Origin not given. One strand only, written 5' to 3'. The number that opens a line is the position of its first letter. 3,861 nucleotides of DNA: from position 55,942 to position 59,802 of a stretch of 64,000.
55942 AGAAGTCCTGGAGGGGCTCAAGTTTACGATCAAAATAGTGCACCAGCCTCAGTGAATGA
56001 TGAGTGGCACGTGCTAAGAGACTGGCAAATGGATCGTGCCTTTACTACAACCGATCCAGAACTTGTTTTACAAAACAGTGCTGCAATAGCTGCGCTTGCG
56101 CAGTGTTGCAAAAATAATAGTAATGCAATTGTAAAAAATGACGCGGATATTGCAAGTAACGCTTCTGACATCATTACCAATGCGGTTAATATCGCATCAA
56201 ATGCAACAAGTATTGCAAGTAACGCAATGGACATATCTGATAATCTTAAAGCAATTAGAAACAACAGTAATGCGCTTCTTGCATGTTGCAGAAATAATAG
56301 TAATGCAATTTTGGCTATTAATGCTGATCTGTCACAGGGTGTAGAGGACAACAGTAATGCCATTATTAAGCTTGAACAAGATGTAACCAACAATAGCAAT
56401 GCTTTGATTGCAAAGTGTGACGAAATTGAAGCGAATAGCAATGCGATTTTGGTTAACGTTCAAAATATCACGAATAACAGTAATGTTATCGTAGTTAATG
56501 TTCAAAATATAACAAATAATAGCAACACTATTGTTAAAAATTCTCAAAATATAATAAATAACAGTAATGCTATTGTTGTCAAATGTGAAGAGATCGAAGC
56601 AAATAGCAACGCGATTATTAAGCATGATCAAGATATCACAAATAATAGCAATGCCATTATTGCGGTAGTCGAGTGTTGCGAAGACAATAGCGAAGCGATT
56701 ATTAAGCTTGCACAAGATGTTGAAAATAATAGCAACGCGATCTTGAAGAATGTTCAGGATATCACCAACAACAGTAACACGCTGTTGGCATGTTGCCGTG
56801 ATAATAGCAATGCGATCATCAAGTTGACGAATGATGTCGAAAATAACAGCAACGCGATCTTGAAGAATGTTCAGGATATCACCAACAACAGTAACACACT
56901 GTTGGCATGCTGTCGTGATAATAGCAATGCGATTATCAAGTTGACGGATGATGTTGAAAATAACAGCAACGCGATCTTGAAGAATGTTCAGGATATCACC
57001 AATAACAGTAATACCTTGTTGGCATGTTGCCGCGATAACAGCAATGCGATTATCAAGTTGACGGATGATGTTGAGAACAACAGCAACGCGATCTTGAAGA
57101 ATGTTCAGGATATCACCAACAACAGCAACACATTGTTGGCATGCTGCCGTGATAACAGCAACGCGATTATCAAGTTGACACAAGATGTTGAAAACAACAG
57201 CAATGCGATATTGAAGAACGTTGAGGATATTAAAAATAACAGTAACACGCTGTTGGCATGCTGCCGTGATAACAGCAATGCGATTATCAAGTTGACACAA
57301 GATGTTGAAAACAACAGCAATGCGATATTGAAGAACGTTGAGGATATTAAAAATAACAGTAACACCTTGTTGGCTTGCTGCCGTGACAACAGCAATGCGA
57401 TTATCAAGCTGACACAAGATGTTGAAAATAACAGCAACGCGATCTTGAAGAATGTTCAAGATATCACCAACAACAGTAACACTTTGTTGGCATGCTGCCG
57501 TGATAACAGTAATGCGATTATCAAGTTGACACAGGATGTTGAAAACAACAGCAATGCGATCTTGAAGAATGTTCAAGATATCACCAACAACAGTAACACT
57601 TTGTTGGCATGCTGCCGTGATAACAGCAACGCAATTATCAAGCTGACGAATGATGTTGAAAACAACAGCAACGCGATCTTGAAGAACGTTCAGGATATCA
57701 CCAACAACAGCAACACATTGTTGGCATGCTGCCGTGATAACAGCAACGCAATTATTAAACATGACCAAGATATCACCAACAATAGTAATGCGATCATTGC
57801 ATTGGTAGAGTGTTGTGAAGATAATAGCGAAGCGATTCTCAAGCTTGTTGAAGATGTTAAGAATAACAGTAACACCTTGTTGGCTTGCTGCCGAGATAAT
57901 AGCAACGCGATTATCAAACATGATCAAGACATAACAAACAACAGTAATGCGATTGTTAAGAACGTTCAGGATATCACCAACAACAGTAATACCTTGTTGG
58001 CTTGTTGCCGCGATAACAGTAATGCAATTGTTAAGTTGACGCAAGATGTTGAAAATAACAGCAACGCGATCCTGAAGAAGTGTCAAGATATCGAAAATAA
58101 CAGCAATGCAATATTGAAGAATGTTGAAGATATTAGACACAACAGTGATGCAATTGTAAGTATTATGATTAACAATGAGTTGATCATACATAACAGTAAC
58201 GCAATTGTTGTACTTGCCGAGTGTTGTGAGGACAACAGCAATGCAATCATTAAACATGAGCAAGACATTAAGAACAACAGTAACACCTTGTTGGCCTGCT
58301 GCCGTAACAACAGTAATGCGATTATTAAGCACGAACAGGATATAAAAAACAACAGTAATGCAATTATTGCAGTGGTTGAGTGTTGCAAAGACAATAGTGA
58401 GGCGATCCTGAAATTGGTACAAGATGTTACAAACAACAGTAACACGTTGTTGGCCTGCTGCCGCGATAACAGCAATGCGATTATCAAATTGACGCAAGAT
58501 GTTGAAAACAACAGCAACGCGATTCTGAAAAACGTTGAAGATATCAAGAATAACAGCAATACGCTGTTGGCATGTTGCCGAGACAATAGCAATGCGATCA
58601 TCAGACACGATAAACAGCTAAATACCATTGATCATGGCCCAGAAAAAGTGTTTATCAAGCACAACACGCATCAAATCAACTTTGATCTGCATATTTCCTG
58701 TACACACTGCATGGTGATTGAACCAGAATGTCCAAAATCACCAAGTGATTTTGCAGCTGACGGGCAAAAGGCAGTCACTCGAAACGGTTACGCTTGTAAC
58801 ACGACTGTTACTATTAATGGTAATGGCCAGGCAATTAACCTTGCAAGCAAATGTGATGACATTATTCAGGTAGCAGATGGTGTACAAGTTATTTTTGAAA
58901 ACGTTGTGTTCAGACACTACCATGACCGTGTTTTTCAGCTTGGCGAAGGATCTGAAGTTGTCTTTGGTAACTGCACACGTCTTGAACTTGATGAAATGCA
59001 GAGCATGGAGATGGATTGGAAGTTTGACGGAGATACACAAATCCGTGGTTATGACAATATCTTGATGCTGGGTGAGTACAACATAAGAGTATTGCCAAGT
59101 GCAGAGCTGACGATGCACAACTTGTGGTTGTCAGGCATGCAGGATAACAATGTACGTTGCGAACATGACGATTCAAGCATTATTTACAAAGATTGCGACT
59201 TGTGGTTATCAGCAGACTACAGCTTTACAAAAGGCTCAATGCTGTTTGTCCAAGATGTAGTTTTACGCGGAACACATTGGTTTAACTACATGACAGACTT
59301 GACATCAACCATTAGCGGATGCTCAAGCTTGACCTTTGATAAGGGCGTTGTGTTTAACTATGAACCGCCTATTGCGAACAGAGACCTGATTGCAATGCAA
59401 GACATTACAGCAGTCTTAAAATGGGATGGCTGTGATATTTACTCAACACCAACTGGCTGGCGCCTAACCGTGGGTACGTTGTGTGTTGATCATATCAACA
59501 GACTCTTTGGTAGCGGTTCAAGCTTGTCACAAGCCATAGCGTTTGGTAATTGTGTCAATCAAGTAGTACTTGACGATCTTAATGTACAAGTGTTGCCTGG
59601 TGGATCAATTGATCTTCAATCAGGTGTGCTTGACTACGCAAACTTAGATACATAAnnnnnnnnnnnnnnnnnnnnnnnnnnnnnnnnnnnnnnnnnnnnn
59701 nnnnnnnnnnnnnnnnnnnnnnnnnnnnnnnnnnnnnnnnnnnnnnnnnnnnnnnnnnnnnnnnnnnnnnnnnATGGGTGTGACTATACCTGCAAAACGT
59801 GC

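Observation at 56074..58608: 39-aa repeat reads as 4 heptads + 1 hendecad with Asn in core positions and a Cys-Cys doublet: a very long coiled-coil stalk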

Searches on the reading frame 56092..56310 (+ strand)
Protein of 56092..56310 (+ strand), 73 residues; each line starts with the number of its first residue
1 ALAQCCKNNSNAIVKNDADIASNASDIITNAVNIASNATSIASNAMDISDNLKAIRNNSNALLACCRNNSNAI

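Call 63: search_solved_structures(query=window:56092-56310:+, max_evalue=10, show_alignments=4)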
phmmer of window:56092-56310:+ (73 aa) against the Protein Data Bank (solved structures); distinct sequences matched with E-value up to 10: 4.
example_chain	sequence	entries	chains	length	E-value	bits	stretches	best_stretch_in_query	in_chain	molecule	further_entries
2wpq_A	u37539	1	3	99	0.033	17.9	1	12-64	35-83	TRIMERIC AUTOTRANSPORTER ADHESIN FRAGMENT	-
2wpr_A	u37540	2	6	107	0.12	16.2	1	13-63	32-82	TRIMERIC AUTOTRANSPORTER ADHESIN FRAGMENT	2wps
2qih_A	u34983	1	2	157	0.35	14.7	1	3-55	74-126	protein UspA1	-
6qp4_A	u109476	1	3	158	5.1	11.1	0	8-52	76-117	UspA1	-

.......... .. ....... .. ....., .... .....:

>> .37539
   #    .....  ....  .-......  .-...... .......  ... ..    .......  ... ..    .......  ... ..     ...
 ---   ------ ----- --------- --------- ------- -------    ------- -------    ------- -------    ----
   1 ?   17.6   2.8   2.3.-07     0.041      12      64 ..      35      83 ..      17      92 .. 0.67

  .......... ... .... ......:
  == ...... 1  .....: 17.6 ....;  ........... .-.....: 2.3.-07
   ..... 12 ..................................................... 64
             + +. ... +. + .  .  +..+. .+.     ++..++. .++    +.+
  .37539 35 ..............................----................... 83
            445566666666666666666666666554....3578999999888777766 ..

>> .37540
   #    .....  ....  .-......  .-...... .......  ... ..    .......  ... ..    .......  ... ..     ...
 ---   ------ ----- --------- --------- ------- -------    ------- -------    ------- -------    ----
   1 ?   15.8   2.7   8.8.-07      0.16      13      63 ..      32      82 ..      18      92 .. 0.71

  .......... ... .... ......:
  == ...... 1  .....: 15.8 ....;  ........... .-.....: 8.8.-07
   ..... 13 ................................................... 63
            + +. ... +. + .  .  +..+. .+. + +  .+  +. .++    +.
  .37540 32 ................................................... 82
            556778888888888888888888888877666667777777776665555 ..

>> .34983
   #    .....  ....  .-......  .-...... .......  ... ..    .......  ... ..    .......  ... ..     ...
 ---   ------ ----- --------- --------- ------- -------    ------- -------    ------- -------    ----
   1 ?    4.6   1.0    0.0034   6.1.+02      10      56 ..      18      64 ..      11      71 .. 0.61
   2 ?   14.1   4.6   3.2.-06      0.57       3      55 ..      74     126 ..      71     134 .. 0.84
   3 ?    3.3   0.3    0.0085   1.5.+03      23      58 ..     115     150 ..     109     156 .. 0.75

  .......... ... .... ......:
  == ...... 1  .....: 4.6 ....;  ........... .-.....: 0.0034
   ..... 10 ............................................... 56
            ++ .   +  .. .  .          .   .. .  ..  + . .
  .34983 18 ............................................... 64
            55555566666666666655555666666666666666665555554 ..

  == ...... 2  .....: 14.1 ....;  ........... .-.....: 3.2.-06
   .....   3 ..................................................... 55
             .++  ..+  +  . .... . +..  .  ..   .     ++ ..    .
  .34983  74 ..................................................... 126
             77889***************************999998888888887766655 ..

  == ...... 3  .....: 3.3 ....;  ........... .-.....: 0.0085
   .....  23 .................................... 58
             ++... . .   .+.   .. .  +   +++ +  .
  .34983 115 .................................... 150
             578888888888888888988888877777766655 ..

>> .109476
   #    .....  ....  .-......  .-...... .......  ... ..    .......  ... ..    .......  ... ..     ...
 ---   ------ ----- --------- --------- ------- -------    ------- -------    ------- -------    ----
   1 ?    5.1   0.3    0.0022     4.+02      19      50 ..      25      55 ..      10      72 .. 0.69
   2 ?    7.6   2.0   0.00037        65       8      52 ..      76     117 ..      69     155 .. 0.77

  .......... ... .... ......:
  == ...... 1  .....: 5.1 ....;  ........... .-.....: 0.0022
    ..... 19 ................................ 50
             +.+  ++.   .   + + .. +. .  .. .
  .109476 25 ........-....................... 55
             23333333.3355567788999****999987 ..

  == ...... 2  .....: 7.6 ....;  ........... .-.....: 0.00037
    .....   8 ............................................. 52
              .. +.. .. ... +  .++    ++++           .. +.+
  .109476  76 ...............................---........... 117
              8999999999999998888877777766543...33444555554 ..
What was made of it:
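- For the heptad stretch these are SadA 2WPQ (E 0.033), 2WPR and UspA1 (call 63).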

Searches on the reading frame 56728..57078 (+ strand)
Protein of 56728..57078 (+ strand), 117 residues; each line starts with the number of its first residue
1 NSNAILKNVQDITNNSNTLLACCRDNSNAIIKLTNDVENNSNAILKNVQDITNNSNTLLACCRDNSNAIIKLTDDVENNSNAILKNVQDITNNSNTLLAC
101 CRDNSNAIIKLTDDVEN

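Call 36: search_solved_structures(query=A4, max_evalue=10, show_alignments=3)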
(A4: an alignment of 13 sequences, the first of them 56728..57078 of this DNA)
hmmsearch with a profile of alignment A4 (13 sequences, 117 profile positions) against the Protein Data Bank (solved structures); distinct sequences matched with E-value up to 10: 5.
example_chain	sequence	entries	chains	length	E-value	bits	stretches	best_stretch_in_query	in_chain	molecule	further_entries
6he6_A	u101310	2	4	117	0.055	16.4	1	25-55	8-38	Cell division protein FtsX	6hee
6mk7_A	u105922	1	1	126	0.056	16.4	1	24-55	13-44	Cell division protein FtsX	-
6hfx_B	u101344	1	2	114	0.092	15.7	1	26-56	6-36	Cell division protein FtsX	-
4cjd_A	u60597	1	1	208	0.29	14.1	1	29-91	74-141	NADA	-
2xzr_A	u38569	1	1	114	0.73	12.8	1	27-93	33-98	IMMUNOGLOBULIN-BINDING PROTEIN EIBD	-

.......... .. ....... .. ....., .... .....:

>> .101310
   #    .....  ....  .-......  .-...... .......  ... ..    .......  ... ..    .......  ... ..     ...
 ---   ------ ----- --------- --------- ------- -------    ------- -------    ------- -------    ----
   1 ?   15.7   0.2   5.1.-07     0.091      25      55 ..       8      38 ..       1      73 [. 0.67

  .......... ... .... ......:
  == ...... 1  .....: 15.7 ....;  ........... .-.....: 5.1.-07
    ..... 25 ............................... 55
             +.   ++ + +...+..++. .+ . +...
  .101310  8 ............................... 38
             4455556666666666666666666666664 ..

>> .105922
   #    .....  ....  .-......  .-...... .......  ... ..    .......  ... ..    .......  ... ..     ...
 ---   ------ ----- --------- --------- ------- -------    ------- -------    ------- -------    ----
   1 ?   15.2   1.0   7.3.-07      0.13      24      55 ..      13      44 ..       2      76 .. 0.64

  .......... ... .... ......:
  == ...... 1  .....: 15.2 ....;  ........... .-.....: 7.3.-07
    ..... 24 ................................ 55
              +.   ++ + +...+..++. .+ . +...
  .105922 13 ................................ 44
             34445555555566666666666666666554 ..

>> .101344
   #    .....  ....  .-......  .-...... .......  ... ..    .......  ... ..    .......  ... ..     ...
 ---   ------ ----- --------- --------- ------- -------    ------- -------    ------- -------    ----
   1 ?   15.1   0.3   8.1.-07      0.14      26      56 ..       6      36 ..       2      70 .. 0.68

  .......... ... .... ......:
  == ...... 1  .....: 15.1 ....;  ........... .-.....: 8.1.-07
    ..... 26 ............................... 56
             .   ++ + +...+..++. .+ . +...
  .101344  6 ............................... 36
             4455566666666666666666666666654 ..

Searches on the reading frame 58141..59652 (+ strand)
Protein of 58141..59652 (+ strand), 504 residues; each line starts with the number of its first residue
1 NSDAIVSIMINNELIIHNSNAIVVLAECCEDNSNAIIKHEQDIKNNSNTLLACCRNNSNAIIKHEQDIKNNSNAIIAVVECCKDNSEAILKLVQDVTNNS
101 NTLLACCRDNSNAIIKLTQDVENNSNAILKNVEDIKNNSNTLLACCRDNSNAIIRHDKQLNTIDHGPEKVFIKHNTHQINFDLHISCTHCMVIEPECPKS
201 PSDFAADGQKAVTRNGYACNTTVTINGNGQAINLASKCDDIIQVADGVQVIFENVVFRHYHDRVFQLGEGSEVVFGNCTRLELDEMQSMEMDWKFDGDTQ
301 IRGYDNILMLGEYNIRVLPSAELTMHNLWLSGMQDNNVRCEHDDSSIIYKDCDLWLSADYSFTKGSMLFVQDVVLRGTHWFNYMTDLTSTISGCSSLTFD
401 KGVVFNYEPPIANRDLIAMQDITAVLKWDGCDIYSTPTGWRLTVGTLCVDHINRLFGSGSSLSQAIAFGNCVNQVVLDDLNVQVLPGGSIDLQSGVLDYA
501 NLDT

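Call 29: predict_structure(alignment_id=A3)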
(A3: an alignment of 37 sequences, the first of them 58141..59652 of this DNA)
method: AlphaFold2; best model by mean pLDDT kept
length: 504 residues; sequences in the alignment: 37
mean_pLDDT: 73.4   pTM: 0.68
mean pLDDT of the five models: 73.4, 73.4, 72.1, 71.4, 71.2
residues with pLDDT >= 90: 287; 70-90: 23; 50-70: 23; < 50: 171
segments of 3 or more residues with pLDDT < 50: 1-165, 210-215
pLDDT, mean of each block of 10 residues (from residue 1): 34 34 36 31 34 32 34 30 31 33 34 34 33 37 38 42 59 94 91 85 56 54 96 92 96 98 96 98 96 98 98 98 99 98 98 98 98 98 98 98 98 96 97 97 96 96 92 74 96 94 66
secondary structure, 60 per line:
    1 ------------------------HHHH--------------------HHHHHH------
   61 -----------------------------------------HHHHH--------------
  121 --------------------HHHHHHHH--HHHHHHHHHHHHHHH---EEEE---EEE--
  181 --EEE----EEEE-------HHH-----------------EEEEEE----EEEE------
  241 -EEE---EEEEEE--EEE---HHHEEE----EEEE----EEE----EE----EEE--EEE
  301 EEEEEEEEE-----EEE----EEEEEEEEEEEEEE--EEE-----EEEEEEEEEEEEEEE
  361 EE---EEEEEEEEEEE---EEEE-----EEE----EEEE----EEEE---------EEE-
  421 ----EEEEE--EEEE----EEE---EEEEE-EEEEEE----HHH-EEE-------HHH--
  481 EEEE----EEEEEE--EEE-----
elements in order: H25-28 H49-54 H102-106 H141-148 H151-165 E169-172 E176-178 E183-185 E190-193 E221-226 E231-234 E242-244 E248-253 E256-258 E265-267 E272-275 E280-282 E293-295 E298-309 E315-317 E322-335 E338-340 E346-362 E366-376 E380-383 E389-391 E396-399 E404-407 E417-419 E425-429 E432-435 E440-442 E446-450 E452-457 E466-468 E481-484 E489-494 E497-499
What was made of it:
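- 58609..59655 (+): Junction motif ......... followed by the conserved ~340-aa C-terminal beta-helix domain (stop codon included). AlphaFold2 gives pLDDT >90 and all-beta structure (call 29).
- On Trimeric autotransporter adhesin (type Vc): The AlphaFold2 C-terminus is a ~340-aa beta-solenoid ending ............ (call 29).
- On Coiled coil in general: The run with an alignment was low-confidence coil (call 29).
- The run with an alignment left the repeats at pLDDT ~33 without secondary structure, and it broke the last unit's helix at the Asn-Ser of the motif (call 29). AlphaFold2 with an alignment put a helix break at the Asn-Ser of the last unit (call 29). The C-terminus is a beta-solenoid, not a barrel (call 29).
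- Tried and rejected: The probable reasons are that the repeats are misaligned in the alignment and that the protein is likely an obligate oligomer (call 29).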

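Call 32: fold_search(model_id=the predicted structure, library=pdb)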
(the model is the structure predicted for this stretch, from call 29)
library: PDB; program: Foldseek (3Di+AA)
matches with E <= 10: 242; with E <= 0.001: 0
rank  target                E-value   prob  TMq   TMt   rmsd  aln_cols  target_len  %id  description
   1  8yk3_B                1.4e-02  0.77  0.21  0.18  14.4       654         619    9  Blood group B alpha-1,3-galactosidase AgaBb from Bifidobacterium bifidum, construct T7-tag_24-673 (released 2024-07-10)
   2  4q1q_A                3.4e-02  0.75  0.20  0.31  12.4       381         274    8  Crystal structure of TibC-catalyzed hyper-glycosylated TibA55-350 fragment (released 2014-09-17)
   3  3zpp                  4.6e-02  0.44  0.20  0.23  14.3       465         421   10  Structure of the Streptococcus pneumoniae surface protein and adhesin PfbA (released 2013-05-29)
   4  6kve                  5.8e-02  0.54  0.18  0.25  14.3       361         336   10  Crystal structure of a GH28 endo-polygalacturonase from Talaromyces leycettanus JCM 12802 (released 2020-09-09)
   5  5nxk_B                6.4e-02  0.90  0.25  0.38  11.8       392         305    9  L. reuteri 53608 SRRP (released 2018-03-21)
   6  1czf_A                6.4e-02  0.38  0.17  0.22  12.4       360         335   12  ENDO-POLYGALACTURONASE II FROM ASPERGILLUS NIGER (released 1999-10-28)
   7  7e56                  7.3e-02  0.44  0.18  0.24  14.0       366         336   11  The mutant crystal structure of endo-polygalacturonase (T316C/G344C) from Talaromyces leycettanus JCM 12802 (released 2021-08-25)
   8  8iqe_D                8.3e-02  0.33  0.17  0.16  13.4       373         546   13  Crystal structure of tetrameric K2-2 TSP (released 2024-02-21)
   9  6kvh                  9.1e-02  0.44  0.18  0.25  13.7       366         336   11  The mutant crystal structure of endo-polygalacturonase (T284A) from Talaromyces leycettanus JCM 12802 (released 2020-09-09)
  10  7dmk_D                9.6e-02  0.07  0.10  0.08  22.2       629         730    9  PL6 alginate lyase BcAlyPL6 (released 2021-10-06)
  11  6k0m                  1.1e-01  0.35  0.20  0.18  14.3       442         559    7  Catalytic domain of GH87 alpha-1,3-glucanase from Paenibacillus glycanilyticus FH11 (released 2019-12-25)
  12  6nw9_B                1.1e-01  0.28  0.17  0.15  15.2       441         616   11  CRYSTAL STRUCTURE OF A TAILSPIKE PROTEIN 3 (TSP3, ORF212) FROM ESCHERICHIA COLI O157:H7 BACTERIOPHAGE CBA120 (released 2019-06-05)
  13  6k0v_A                1.2e-01  0.44  0.20  0.19  14.8       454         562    8  Catalytic domain of GH87 alpha-1,3-glucanase D1069A in complex with tetrasaccharides (released 2019-12-25)
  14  8hsn_B                1.3e-01  0.51  0.24  0.29  12.5       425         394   11  Crystal structure of DFA I-forming Inulin Lyase from Streptomyces peucetius subsp. caesius ATCC 27952 (released 2023-12-27)
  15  8yk2_A                1.3e-01  0.25  0.18  0.15  15.4       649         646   10  Blood group B alpha-1,3-galactosidase AgaBb from Bifidobacterium bifidum, construct T7-tag_24-700 (released 2024-07-10)
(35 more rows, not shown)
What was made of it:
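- Closest known: Phage tailspikes and fibres, and beta-helix adhesins. Same: The C-terminal domain is predicted as a right-handed beta-solenoid, and its weak Foldseek matches are all of this class (call 32).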

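Call 65: fold_search(model_id=the predicted structure, library=viral)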
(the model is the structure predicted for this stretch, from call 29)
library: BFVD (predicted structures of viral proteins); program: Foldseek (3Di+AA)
matches with E <= 10: 84; with E <= 0.001: 0
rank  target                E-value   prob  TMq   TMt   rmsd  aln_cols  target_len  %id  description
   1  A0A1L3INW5            4.4e-03  0.97  0.23  0.23  33.0       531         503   10  E1B 55 kDa protein [simian adenovirus 55]
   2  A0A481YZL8            1.4e-02  0.14  0.10  0.11  24.9       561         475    7  Uncharacterized protein [Mimivirus LCMiAC01]
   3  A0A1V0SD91            1.5e-02  0.72  0.19  0.15  32.2       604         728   10  Uncharacterized protein [Indivirus ILV1]
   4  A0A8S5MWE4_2          1.6e-02  0.41  0.13  0.09  33.8       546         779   10  Tail protein [Siphoviridae sp. ctsBB38]
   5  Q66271                5.1e-02  0.07  0.08  0.06  34.7       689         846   10  Glycoprotein Vp260 [Chlorella virus]
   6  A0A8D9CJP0            5.6e-02  0.15  0.12  0.12  15.4       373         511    9  Caspase 9 inhibitor [Ectromelia virus]
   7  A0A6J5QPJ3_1          7.0e-02  0.44  0.20  0.14  28.6       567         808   11  Uncharacterized protein [uncultured Caudovirales phage]
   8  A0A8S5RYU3            9.2e-02  0.28  0.17  0.10  25.8       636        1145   12  Neck appendage protein [Myoviridae sp. ctNQV2]
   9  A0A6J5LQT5            1.2e-01  0.23  0.17  0.14  14.7       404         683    8  Pectate lyase superfamily protein [uncultured Caudovirales phage]
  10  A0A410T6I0            1.5e-01  0.12  0.12  0.10  24.1       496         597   11  (no name in the UniProt tables at hand)
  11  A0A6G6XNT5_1          1.9e-01  0.13  0.15  0.10  21.0       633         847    9  (no name in the UniProt tables at hand)
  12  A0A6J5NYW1            2.3e-01  0.12  0.14  0.15  17.0       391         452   12  DUF1565 domain-containing protein [uncultured Caudovirales phage]
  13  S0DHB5                2.6e-01  0.05  0.07  0.10  30.8       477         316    8  Uncharacterized protein [Cotesia sesamiae Kitale bracovirus]
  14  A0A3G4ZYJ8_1          3.0e-01  0.08  0.11  0.08  38.8       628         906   10  Peptidase S74 domain-containing protein [Gaeavirus sp.]
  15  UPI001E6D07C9         3.6e-01  0.16  0.18  0.18  15.1       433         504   10  (no name look-up for this kind of identifier)
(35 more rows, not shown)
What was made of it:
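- The beta-helix C-terminal domain weakly resembles tailspikes (calls 32, 65).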
